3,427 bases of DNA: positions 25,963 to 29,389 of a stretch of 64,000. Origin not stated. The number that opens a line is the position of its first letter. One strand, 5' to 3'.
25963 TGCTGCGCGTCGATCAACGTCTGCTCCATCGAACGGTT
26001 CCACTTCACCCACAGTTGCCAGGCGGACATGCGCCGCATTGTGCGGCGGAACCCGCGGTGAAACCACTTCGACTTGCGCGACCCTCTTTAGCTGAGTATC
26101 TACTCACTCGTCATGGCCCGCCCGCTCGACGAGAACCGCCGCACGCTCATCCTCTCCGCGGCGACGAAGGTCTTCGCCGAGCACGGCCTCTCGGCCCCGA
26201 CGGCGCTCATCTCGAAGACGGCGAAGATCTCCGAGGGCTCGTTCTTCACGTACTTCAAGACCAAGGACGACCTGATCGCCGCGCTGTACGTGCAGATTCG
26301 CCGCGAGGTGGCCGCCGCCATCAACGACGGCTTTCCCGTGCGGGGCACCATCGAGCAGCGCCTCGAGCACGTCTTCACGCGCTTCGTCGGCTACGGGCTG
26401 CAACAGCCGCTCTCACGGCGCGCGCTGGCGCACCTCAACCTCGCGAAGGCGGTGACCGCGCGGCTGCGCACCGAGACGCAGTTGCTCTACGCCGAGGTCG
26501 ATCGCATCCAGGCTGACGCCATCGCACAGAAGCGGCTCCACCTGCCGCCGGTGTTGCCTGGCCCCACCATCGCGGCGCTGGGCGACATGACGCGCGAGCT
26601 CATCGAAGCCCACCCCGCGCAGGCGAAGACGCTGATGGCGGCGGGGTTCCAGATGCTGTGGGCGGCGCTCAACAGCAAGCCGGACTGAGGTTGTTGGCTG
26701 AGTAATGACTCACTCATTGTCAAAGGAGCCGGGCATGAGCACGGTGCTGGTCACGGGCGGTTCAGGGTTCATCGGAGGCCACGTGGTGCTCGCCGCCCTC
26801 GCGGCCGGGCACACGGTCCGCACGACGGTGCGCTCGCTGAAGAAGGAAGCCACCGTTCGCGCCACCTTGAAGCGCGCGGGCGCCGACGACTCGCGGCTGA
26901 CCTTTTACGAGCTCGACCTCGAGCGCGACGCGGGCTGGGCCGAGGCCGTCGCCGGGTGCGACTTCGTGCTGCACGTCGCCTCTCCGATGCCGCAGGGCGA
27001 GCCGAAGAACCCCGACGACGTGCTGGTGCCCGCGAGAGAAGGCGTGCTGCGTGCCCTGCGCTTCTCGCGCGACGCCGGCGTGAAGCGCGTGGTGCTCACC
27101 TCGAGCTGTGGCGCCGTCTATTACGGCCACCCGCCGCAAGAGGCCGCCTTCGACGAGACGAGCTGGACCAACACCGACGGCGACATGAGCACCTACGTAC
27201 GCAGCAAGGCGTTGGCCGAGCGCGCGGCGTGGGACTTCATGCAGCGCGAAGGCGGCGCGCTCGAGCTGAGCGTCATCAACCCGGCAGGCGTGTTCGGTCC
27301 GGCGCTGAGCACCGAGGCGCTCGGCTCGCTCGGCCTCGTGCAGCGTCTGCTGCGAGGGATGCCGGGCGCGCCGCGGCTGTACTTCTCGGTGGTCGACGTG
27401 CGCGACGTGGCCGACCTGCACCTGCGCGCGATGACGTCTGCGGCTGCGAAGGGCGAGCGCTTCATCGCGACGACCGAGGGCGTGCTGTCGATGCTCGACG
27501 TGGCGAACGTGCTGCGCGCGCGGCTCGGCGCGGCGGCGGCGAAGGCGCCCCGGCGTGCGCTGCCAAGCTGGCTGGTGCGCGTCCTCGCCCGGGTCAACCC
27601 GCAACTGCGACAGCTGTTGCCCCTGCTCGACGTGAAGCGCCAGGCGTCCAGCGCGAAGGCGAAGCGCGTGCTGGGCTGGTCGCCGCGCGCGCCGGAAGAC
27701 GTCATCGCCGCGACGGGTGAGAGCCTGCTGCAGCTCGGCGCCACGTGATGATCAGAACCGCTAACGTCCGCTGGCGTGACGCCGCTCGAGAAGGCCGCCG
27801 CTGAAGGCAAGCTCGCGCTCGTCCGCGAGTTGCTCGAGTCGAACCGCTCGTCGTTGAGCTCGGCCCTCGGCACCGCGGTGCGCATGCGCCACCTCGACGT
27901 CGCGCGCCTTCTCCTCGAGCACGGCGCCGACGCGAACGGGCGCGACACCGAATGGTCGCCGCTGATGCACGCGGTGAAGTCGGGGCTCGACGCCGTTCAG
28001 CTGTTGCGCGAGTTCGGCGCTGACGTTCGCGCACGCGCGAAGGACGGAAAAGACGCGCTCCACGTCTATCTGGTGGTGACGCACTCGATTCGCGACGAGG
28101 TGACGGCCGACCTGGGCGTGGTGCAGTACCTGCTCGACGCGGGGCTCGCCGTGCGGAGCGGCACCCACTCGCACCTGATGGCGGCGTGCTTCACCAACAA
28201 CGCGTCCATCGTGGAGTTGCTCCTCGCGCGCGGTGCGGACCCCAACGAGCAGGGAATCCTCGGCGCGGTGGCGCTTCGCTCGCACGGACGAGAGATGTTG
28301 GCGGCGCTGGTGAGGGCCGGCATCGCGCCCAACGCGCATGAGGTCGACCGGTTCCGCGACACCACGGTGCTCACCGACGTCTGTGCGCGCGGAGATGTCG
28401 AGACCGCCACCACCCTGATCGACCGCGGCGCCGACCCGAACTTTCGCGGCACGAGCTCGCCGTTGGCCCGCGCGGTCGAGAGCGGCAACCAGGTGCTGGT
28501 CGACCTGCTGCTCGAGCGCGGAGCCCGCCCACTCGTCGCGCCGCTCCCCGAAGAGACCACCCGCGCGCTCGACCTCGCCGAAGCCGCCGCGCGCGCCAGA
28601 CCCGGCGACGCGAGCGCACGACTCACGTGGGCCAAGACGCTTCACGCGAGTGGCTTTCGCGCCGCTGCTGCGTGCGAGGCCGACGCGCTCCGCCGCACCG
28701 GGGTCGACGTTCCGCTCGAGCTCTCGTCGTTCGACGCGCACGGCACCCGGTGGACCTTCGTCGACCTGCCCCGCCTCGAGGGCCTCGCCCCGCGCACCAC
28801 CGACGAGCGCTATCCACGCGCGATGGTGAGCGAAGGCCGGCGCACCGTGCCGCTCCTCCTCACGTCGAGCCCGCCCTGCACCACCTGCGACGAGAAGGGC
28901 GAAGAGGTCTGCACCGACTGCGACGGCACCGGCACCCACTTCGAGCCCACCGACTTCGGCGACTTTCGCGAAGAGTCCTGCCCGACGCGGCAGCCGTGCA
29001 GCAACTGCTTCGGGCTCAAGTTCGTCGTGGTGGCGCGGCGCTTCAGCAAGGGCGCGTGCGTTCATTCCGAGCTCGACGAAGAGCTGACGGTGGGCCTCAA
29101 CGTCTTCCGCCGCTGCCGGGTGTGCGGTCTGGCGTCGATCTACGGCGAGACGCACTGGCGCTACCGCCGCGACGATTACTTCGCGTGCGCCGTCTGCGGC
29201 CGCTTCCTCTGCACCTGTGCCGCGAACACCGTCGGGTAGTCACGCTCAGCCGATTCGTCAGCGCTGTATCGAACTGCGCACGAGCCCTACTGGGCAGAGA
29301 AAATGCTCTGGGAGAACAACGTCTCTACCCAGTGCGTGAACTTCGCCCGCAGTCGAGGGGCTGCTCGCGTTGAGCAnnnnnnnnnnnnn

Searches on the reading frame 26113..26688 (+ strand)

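Call 3: search_protein_families(library=pfam, proteins=[window:26113-26688:+], max_evalue=0.1)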
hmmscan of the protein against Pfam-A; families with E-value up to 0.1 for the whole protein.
window:26113-26688:+ (191 aa): 1 family
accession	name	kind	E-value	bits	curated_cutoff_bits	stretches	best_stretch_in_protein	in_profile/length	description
PF00440.29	TetR_N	-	2e-11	43.9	24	1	13-58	1-47/47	Bacterial regulatory proteins, tetR family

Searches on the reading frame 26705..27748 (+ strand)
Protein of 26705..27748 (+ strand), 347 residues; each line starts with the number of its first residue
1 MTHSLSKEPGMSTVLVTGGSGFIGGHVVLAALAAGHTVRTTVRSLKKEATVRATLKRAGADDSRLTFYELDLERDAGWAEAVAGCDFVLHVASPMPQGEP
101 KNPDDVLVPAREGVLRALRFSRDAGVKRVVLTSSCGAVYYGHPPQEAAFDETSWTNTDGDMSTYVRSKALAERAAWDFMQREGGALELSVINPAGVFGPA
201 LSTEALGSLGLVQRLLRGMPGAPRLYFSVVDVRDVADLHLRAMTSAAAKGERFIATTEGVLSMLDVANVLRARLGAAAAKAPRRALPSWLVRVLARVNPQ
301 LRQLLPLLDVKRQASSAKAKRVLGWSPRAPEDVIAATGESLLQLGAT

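Call 3: search_protein_families(library=pfam, proteins=[window:26705-27748:+], max_evalue=0.1)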
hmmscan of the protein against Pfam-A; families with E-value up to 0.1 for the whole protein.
window:26705-27748:+ (347 aa): 7 families
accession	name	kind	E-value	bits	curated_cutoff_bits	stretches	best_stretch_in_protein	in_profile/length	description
PF01370.27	Epimerase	-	3.5e-24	86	20.9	1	14-251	1-235/240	NAD dependent epimerase/dehydratase family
PF01073.25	3Beta_HSD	-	3.7e-16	59.4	22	1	15-242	1-228/280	3-beta hydroxysteroid dehydrogenase/isomerase family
PF16363.11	GDP_Man_Dehyd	-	6.7e-13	49.2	27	1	15-328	1-322/332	GDP-mannose 4,6 dehydratase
PF13460.12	NAD_binding_10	-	2.9e-12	47.3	27.2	1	18-173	1-129/184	NAD(P)H-binding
PF05368.20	NmrA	-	4.4e-11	43.3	27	1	12-93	3-78/298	NmrA-like family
PF07993.18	NAD_binding_4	-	3.6e-07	30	20.1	1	16-198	1-209/258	Male sterility protein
PF00106.31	adh_short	-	0.00051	20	26.6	1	13-84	2-70/195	short chain dehydrogenase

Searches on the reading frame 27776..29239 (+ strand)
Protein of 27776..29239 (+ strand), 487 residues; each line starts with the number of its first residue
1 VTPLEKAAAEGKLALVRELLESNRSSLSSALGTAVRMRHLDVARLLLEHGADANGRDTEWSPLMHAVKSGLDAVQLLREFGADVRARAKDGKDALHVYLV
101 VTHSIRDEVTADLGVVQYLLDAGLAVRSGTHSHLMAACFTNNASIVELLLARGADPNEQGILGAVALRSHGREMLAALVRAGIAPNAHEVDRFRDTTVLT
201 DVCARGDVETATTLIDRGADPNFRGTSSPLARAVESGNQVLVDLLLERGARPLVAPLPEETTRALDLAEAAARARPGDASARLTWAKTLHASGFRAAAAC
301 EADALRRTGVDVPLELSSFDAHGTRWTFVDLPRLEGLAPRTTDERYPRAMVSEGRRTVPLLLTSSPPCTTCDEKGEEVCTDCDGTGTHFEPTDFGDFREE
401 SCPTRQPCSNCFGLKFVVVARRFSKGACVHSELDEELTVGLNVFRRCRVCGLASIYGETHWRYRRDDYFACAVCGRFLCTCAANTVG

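Call 3: search_protein_families(library=pfam, proteins=[window:27776-29239:+], max_evalue=0.1)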
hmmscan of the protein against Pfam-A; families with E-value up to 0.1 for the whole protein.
window:27776-29239:+ (487 aa): 8 families
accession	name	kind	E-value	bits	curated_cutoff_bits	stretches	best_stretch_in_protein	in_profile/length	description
PF12796.13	Ank_2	-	3.8e-29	101.5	27.3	4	63-159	1-89/90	Ankyrin repeats (3 copies)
PF00023.36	Ank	-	8.9e-25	85.8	21.1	3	134-159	6-31/33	Ankyrin repeat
PF13606.12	Ank_3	-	2.3e-19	67.6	22.3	1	29-54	4-29/30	Ankyrin repeat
PF13637.12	Ank_4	-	6.9e-16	58.4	22.7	1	34-70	4-41/50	Ankyrin repeats (many copies)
PF13857.12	Ank_5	-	1.2e-11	45.1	27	2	46-95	1-53/56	Ankyrin repeats (many copies)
PF24521.3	Ank_KRIT1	-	6.5e-08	32.9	80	1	3-51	21-70/149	KRIT1 ankyrin-repeats domain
PF23745.1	ANK_LRRK2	-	6.7e-08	32.9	27.5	1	196-251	32-89/130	LRRK2 ANK repeat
PF25436.1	BSD2_CRD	-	0.041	14.5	27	1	368-398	5-35/69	BSD2 cysteine rich domain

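Call 5: search_protein_families(library=ncbifam, proteins=[window:27776-29239:+], max_evalue=1)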
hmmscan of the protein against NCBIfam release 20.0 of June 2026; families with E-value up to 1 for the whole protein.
window:27776-29239:+ (487 aa): 9 families
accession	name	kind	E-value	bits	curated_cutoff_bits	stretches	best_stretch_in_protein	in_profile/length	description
NF043029.1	T4SS_AnkY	equivalog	1.1e-09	37.3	600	2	21-97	452-530/543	Dot/Icm T4SS effector AnkY/LegA9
NF043023.1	T4SS_AnkH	equivalog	7.5e-09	34.8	600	3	132-223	34-126/467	Dot/Icm T4SS effector AnkH/LegA3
NF041931.2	MzaA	equivalog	2.1e-07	30.1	800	2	30-97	5-74/726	MZA anti-phage system associated sigma-70 family RNA polymerase sigma factor MzaA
NF043028.1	T4SS_AnkX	equivalog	0.00074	17.8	1400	1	19-124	644-753/938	Dot/Icm T4SS effector AnkN/AnkX/LegA8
NF043021.1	T4SS_AnkF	equivalog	0.002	16.4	1000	0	183-260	607-665/917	Dot/Icm T4SS effector AnkF/LegA14/Ceg31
NF010872.0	PRK14279.1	equivalog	0.02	14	556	1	357-413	165-220/394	molecular chaperone DnaJ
TIGR00870.1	trp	subfamily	0.021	12.9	498.75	1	30-156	58-157/747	transient-receptor-potential calcium channel protein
NF043022.1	T4SS_AnkG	equivalog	0.042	12.6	500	0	23-102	361-447/455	Dot/Icm T4SS effector AnkG/AnkZ/LegA7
TIGR02349.1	DnaJ_bact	equivalog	0.73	9.2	377.2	0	363-414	141-195/354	molecular chaperone DnaJ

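Call 6: search_protein_families(library=padloc, proteins=[window:27776-29239:+], max_evalue=1)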
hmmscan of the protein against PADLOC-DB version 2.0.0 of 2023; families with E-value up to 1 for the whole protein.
window:27776-29239:+ (487 aa): 2 families
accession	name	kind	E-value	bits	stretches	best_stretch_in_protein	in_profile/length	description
PDLC04783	PDC-M72A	-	8.9e-21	72.6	2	116-252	149-289/392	-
PDLC02908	Ankyrin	-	9.1e-06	22.2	1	185-251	726-794/880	-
